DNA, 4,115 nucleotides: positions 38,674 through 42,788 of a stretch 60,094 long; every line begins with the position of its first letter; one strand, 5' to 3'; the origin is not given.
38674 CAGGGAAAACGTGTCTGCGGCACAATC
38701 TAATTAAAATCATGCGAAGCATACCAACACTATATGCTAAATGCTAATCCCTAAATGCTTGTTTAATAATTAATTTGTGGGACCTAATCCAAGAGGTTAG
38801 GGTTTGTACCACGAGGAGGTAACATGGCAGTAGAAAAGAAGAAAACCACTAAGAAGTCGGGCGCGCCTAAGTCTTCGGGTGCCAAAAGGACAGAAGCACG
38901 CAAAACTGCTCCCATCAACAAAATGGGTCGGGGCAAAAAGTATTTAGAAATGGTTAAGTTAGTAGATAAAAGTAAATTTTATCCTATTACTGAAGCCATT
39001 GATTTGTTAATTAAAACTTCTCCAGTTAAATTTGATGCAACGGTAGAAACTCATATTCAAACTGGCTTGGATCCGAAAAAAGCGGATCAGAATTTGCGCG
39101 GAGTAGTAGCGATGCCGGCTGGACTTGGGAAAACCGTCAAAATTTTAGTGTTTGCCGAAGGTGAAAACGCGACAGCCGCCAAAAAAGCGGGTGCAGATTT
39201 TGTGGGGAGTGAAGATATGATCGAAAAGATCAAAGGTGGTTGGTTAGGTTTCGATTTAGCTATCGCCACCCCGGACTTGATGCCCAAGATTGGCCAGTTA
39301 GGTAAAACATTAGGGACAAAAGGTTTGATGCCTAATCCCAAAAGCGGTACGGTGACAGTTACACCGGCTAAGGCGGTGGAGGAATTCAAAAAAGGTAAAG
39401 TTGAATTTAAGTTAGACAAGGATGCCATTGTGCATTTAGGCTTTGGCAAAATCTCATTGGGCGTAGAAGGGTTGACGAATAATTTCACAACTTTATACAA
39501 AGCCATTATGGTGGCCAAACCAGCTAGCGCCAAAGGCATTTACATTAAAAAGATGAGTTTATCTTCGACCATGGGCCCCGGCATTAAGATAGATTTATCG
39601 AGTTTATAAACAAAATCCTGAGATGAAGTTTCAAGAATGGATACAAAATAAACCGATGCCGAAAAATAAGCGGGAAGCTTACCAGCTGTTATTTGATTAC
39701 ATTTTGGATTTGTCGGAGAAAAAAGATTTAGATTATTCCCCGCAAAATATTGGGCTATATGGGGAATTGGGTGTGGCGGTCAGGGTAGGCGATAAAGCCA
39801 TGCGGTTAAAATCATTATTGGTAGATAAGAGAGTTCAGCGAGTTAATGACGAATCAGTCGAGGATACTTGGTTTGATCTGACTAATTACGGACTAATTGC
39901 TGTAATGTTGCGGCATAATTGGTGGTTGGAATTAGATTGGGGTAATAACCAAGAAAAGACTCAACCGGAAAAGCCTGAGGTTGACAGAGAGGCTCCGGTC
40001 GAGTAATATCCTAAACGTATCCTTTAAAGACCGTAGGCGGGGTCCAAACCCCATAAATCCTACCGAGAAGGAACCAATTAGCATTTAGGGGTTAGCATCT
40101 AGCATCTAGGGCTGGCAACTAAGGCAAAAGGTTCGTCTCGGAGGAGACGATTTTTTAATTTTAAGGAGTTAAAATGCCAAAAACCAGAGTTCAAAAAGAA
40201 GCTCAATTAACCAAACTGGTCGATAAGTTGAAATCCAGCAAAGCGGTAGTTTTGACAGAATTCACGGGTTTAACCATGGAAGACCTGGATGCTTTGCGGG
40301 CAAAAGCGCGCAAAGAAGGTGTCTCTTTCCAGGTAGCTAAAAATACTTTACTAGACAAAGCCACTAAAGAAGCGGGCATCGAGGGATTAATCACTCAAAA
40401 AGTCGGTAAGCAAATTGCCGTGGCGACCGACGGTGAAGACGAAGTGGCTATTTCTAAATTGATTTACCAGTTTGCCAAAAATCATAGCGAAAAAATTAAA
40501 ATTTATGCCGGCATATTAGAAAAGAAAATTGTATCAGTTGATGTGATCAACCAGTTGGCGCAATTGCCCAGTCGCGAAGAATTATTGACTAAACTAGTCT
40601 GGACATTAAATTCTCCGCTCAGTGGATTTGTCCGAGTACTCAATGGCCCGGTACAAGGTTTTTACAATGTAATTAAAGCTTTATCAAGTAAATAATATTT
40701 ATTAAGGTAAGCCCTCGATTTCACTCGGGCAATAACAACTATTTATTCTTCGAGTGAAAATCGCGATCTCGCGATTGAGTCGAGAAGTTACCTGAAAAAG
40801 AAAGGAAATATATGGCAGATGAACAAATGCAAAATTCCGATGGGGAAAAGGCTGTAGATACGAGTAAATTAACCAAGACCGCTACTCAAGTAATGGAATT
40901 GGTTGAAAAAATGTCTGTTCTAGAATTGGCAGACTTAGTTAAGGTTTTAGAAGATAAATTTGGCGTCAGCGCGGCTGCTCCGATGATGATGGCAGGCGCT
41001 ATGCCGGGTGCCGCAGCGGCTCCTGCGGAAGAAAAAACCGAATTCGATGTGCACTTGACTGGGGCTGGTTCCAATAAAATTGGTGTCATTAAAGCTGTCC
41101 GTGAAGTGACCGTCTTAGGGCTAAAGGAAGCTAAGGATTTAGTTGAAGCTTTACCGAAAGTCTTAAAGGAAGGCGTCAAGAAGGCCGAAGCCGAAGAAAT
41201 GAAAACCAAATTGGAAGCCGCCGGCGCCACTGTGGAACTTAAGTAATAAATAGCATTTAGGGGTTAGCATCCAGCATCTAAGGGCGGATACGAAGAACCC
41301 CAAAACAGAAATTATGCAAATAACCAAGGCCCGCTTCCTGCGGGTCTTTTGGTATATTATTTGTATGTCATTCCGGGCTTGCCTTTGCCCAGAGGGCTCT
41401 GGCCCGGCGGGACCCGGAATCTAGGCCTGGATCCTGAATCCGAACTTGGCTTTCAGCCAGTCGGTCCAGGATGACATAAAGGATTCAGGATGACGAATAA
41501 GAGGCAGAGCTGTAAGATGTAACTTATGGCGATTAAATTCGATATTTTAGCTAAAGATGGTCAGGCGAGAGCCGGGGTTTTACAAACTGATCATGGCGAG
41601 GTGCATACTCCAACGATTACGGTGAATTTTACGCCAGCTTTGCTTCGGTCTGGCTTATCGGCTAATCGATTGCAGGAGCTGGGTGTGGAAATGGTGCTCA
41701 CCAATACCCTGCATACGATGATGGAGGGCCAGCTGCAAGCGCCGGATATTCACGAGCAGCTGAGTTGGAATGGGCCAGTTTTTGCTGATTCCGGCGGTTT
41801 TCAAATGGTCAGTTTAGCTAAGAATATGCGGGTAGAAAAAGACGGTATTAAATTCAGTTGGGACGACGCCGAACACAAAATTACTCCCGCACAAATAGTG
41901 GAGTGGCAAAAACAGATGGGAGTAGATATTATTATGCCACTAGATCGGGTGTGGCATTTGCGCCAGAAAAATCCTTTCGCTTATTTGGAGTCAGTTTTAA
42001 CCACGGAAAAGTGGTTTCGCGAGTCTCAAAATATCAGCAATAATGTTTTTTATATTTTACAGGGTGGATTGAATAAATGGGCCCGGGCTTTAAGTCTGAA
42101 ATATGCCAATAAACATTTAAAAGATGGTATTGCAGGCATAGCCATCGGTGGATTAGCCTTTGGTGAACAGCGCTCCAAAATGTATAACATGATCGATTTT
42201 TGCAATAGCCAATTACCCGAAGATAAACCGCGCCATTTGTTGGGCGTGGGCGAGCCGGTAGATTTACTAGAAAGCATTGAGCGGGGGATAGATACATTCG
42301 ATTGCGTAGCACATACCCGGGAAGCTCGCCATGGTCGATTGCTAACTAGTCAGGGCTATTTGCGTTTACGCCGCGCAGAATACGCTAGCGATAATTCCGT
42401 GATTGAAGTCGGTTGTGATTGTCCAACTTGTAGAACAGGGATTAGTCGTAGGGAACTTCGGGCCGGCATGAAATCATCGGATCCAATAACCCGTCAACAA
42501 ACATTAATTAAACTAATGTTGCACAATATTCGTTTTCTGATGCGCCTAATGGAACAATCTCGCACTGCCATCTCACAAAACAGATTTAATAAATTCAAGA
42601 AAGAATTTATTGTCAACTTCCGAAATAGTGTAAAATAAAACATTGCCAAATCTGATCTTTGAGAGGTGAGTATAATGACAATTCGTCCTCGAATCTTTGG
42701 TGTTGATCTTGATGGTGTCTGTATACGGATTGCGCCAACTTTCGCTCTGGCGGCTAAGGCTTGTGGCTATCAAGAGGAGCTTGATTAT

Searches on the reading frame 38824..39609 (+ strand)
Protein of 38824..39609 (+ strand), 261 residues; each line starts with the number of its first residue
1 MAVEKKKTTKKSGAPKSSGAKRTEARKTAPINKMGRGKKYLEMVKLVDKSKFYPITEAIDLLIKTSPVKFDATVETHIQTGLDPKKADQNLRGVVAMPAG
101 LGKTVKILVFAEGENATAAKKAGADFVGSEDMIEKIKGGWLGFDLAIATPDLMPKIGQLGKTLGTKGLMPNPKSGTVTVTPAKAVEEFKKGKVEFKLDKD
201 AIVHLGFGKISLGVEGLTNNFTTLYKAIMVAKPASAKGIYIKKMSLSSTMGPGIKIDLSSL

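Call 89: search_protein_families(library=pfam, proteins=[window:38824-39609:+], max_evalue=0.00001)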
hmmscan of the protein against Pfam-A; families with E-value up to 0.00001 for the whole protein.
window:38824-39609:+ (261 aa): 1 family
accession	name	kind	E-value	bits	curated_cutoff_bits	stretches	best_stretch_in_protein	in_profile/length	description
PF00687.26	Ribosomal_L1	-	2.6e-59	200.6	32.2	1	62-252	1-198/198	Ribosomal protein L1p/L10e family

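Call 114: find_homologous_proteins(query=window:38824-39609:+, max_evalue=1e-30)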
Query window:38824-39609:+ (261 aa): 7987 proteins with E <= 1e-30 among 8000 candidates; the best 120 are listed.
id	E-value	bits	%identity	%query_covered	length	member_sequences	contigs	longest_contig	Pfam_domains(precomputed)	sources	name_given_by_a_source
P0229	8.0e-145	499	93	94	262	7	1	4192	PF00687.27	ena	-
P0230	2.4e-138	478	87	96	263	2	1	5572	PF00687.27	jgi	-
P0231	1.0e-136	472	85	100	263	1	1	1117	PF00687.27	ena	-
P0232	2.0e-136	471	84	100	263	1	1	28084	PF00687.27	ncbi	-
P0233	5.3e-136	470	84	99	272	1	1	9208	PF00687.27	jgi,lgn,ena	-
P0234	5.7e-133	460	84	95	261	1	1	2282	PF00687.27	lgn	-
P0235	6.7e-133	460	88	89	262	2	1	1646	PF00687.27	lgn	-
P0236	1.0e-132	459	83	100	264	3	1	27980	PF00687.27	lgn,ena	-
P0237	1.3e-131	455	81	99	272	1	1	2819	PF00687.27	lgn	-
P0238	2.2e-130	451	82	100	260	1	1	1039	PF00687.27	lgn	-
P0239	2.0e-129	448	83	94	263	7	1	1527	PF00687.27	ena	-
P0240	2.1e-127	442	77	100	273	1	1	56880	PF00687.27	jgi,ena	-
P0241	5.9e-127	440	89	87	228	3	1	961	PF00687.27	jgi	jgi:large subunit ribosomal protein L1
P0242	1.3e-124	433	87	87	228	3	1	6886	PF00687.27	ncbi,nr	ncbi:50S ribosomal protein L1 [Patescibacteria group bacterium]|nr:50S ribosomal protein L1 [Patesci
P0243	1.4e-124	432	84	89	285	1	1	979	PF00687.27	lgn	-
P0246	6.0e-112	391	74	92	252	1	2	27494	PF00687.27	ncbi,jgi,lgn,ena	ncbi:MAG: 50S ribosomal protein L1 [Patescibacteria group bacterium]|jgi:large subunit ribosomal pro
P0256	1.8e-108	380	68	99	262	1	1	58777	PF00687.27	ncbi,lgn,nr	ncbi:50S ribosomal protein L1 [Patescibacteria group bacterium]|nr:50S ribosomal protein L1 [Patesci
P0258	3.3e-107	376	71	90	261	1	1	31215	PF00687.27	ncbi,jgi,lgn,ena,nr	ncbi:50S ribosomal protein L1 [Patescibacteria group bacterium]|nr:50S ribosomal protein L1 [Patesci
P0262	1.8e-105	370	74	89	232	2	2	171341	PF00687.27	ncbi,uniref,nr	ncbi:50S ribosomal protein L1 [candidate division Kazan bacterium RIFCSPHIGHO2_01_FULL_49_10]|uniref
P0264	3.2e-105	369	68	99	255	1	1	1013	PF00687.27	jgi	jgi:large subunit ribosomal protein L1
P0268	9.3e-104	364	67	100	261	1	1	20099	PF00687.27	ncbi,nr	ncbi:MAG: 50S ribosomal protein L1 [Patescibacteria group bacterium]|nr:50S ribosomal protein L1 [Pa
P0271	1.3e-98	347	70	85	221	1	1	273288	PF00687.27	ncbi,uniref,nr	ncbi:50S ribosomal protein L1 [candidate division Kazan bacterium RBG_13_50_9]|uniref:Large ribosoma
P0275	3.7e-95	336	67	87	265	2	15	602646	PF00687.27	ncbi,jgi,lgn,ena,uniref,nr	ncbi:TPA: 50S ribosomal protein L1 [Patescibacteria group bacterium]|uniref:Large ribosomal subunit 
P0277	9.8e-95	335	68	89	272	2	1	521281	PF00687.27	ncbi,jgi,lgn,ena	ncbi:MAG: 50S ribosomal protein L1 [Patescibacteria group bacterium]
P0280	4.4e-94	333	65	89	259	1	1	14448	PF00687.27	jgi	jgi:large subunit ribosomal protein L1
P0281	4.7e-94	332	62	99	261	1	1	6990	PF00687.27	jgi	jgi:large subunit ribosomal protein L1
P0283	1.4e-93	331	67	89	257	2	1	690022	PF00687.27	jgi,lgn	jgi:large subunit ribosomal protein L1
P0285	2.7e-93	330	64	89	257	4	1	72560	PF00687.27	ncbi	ncbi:MAG: 50S ribosomal protein L1 [Patescibacteria group bacterium]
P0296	8.3e-91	322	63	89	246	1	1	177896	PF00687.27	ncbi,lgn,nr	ncbi:MAG: 50S ribosomal protein L1 [Patescibacteria group bacterium]|nr:50S ribosomal protein L1 [Pa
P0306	4.9e-88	313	67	84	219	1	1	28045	PF00687.27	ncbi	ncbi:MAG: 50S ribosomal protein L1 [bacterium]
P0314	1.1e-85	305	62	86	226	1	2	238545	PF00687.27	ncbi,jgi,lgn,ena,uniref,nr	ncbi:50S ribosomal protein L1 [candidate division Kazan bacterium]|uniref:Large ribosomal subunit pr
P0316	7.7e-84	299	56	93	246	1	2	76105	PF00687.27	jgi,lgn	jgi:large subunit ribosomal protein L1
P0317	2.5e-82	294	59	87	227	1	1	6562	PF00687.27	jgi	jgi:large subunit ribosomal protein L1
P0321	2.1e-81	291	61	85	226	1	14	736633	PF00687.27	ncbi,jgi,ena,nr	ncbi:MAG: 50S ribosomal protein L1 [Clostridiales bacterium]|nr:50S ribosomal protein L1 [Clostridia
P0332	8.9e-81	289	59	86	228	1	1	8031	PF00687.27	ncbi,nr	ncbi:MAG: 50S ribosomal protein L1 [Clostridia bacterium]|nr:50S ribosomal protein L1 [Clostridia ba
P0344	2.3e-80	288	59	85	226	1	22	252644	PF00687.27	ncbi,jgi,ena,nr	ncbi:MAG: 50S ribosomal protein L1 [Clostridiales bacterium]|nr:50S ribosomal protein L1 [Clostridia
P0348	2.9e-80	287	58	86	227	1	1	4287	PF00687.27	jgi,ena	jgi:large subunit ribosomal protein L1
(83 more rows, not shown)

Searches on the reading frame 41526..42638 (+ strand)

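Call 89: search_protein_families(library=pfam, proteins=[window:41526-42638:+], max_evalue=0.00001)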
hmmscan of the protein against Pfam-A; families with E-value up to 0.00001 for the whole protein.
window:41526-42638:+ (370 aa): 1 family
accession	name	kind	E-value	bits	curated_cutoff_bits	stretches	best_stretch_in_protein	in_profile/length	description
PF01702.25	TGT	-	1.1e-93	314.5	26.3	1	13-365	2-355/357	Queuine tRNA-ribosyltransferase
